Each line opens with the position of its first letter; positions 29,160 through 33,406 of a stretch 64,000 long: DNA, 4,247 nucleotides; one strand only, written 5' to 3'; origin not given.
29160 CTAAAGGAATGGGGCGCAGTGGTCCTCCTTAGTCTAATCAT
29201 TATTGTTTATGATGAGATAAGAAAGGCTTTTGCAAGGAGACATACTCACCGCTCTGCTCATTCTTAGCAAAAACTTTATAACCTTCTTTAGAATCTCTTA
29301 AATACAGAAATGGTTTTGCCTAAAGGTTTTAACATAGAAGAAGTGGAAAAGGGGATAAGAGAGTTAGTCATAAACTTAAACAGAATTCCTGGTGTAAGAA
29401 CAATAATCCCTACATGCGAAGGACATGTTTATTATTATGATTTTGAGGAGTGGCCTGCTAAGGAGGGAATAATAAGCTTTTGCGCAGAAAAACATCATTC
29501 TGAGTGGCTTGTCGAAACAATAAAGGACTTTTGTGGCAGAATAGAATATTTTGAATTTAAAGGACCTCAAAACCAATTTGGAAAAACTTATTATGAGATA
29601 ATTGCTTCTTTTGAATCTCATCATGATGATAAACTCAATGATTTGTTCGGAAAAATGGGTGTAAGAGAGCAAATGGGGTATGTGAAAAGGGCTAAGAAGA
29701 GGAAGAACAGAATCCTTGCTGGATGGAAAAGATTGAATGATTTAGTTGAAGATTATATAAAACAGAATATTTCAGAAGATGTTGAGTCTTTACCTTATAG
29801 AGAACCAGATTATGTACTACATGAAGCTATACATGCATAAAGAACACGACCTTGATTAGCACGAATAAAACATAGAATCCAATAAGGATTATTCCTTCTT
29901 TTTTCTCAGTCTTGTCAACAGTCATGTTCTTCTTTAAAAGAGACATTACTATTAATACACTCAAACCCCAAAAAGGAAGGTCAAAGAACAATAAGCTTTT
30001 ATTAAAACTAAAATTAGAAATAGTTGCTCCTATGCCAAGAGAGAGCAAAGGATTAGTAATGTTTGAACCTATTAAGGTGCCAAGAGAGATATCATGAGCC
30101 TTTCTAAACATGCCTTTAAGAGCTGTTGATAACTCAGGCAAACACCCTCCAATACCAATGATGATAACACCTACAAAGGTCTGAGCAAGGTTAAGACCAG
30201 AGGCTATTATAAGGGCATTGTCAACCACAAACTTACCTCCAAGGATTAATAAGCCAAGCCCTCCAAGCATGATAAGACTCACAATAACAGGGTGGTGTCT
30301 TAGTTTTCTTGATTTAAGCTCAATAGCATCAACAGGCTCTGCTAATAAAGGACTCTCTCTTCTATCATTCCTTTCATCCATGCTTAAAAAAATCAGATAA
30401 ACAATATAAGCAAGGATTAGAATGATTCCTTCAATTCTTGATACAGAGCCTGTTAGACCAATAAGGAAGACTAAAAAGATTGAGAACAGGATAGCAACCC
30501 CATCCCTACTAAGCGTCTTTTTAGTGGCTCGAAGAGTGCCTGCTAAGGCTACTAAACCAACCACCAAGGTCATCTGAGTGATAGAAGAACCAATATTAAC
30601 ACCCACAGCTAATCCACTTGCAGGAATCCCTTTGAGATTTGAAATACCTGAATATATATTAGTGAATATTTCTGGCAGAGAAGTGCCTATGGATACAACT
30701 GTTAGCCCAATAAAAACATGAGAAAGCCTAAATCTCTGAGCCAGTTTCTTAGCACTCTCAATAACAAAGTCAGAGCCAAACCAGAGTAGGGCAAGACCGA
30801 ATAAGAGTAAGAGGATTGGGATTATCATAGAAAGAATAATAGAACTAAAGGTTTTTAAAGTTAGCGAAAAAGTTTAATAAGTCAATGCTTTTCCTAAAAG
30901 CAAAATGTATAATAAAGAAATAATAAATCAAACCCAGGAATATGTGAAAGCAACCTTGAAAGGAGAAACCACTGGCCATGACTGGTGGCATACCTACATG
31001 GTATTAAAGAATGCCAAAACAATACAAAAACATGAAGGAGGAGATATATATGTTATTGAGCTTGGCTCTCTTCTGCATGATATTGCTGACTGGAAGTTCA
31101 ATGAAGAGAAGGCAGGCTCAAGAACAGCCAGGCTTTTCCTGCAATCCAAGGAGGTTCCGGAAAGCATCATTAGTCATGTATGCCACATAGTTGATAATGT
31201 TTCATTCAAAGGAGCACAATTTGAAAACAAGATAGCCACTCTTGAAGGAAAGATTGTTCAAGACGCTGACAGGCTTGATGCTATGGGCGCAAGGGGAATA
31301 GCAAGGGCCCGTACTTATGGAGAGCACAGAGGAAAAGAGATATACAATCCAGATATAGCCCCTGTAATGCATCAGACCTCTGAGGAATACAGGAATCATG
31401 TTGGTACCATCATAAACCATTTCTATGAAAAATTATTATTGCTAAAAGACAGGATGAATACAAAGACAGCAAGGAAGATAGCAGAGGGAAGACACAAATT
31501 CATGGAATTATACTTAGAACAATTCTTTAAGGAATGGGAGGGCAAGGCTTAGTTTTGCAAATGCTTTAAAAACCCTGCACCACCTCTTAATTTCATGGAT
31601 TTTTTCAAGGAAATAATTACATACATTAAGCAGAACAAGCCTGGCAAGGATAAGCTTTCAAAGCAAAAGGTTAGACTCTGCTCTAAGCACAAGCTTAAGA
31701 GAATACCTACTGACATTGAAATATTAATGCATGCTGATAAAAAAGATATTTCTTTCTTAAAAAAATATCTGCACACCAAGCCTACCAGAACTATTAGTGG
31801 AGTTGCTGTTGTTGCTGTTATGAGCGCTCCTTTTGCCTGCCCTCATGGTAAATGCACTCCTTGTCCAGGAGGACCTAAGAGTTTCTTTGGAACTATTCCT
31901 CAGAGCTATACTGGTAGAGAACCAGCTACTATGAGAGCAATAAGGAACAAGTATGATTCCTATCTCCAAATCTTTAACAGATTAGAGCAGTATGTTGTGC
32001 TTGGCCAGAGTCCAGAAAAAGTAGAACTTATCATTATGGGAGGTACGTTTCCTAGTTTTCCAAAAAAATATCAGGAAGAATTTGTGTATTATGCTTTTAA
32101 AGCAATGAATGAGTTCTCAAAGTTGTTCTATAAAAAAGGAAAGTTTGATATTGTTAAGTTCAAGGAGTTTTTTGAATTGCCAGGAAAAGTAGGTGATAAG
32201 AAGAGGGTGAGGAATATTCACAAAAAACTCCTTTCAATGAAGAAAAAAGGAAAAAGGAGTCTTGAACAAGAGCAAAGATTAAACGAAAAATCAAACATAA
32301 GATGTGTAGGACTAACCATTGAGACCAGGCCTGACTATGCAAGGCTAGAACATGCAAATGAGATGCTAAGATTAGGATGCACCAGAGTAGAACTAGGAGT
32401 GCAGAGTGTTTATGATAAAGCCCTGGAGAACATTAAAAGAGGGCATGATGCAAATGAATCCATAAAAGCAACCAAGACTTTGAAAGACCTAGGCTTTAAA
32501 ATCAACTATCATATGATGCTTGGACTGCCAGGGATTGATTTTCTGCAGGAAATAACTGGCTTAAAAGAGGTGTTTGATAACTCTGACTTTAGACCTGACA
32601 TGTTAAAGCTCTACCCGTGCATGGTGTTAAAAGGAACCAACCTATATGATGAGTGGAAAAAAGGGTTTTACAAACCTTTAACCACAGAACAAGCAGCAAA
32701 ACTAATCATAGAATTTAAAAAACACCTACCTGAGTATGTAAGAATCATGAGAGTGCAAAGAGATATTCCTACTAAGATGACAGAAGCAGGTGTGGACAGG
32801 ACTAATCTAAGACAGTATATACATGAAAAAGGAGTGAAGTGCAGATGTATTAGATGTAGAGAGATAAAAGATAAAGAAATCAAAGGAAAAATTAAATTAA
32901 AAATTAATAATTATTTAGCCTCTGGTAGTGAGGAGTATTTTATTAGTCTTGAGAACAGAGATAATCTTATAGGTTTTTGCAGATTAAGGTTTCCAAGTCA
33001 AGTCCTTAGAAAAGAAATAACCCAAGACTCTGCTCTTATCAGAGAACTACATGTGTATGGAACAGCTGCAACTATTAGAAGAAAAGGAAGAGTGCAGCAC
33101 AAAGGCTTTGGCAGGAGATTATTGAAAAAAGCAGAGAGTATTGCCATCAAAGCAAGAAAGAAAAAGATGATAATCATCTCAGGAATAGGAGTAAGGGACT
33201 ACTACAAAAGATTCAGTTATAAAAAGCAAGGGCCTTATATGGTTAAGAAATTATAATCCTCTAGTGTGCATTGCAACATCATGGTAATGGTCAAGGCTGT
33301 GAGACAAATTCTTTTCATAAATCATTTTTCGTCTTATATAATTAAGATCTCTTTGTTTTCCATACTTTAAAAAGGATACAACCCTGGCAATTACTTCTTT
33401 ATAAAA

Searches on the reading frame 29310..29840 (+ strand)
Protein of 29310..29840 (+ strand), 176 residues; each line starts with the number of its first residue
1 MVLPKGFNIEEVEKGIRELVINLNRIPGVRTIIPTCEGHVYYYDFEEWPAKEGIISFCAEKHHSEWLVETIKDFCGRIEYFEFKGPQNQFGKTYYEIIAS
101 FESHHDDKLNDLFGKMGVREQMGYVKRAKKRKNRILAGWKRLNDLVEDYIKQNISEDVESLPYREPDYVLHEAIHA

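Call 8: search_protein_families(library=pfam, proteins=[window:29310-29840:+], max_evalue=0.01)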
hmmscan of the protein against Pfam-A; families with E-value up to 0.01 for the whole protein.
window:29310-29840:+ (176 aa): 1 family
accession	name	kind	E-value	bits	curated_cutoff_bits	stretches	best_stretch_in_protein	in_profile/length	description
PF02915.23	Rubrerythrin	-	0.0054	17.6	22.8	0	93-157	33-96/137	Rubrerythrin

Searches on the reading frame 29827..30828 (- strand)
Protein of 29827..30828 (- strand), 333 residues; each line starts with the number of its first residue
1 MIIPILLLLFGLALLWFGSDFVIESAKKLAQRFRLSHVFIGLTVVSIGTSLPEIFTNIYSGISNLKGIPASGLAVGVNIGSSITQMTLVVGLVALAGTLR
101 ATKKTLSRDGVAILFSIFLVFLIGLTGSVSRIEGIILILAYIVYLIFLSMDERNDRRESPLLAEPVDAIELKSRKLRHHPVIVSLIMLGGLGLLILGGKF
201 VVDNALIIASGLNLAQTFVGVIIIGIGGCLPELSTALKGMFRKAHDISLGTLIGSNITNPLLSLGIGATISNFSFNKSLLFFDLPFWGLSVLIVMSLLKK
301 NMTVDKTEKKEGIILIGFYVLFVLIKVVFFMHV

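Call 8: search_protein_families(library=pfam, proteins=[window:29827-30828:-], max_evalue=0.01)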
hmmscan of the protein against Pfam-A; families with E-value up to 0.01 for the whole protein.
window:29827-30828:- (333 aa): 1 family
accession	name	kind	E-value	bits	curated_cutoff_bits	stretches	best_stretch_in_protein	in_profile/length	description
PF01699.29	Na_Ca_ex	-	5e-47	160.1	24.9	2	5-149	3-150/151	Sodium/calcium exchanger protein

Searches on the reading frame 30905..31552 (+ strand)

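Call 8: search_protein_families(library=pfam, proteins=[window:30905-31552:+], max_evalue=0.01)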
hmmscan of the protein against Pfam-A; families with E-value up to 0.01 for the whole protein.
window:30905-31552:+ (215 aa): 1 family
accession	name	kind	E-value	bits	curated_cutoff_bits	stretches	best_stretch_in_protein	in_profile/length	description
PF01966.28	HD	-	4.3e-10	40.3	22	1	29-127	4-116/116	HD domain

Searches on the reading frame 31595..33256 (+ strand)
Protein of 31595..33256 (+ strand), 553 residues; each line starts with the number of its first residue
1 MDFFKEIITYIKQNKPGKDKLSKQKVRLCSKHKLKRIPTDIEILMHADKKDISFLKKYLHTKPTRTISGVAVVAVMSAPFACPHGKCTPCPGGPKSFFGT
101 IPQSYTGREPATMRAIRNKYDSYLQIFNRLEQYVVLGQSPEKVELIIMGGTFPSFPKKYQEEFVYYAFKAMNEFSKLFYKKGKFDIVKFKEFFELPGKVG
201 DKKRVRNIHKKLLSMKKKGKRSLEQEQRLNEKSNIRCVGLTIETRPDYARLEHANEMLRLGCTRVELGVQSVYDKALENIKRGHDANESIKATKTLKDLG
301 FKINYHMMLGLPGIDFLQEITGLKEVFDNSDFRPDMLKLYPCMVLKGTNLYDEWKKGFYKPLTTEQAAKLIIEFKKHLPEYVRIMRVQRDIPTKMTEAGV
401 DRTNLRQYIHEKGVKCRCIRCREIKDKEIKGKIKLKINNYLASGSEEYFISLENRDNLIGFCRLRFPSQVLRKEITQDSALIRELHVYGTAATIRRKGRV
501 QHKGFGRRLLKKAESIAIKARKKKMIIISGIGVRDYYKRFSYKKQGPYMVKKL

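Call 8: search_protein_families(library=pfam, proteins=[window:31595-33256:+], max_evalue=0.01)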
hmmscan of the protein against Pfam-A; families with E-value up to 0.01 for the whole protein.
window:31595-33256:+ (553 aa): 4 families
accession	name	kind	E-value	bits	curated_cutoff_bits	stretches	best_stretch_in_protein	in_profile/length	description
PF16199.10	Radical_SAM_C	-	3.8e-22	78.6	31.9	1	334-411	1-81/85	Radical_SAM C-terminal domain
PF04055.27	Radical_SAM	-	1.7e-15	58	29.5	1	214-314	73-154/166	Radical SAM superfamily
PF23613.1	ELP3_N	-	1.3e-09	38.2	27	1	5-67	6-70/70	ELP3 N-terminal domain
PF00583.31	Acetyltransf_1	-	0.00042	21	20.7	1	441-540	28-114/116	Acetyltransferase (GNAT) family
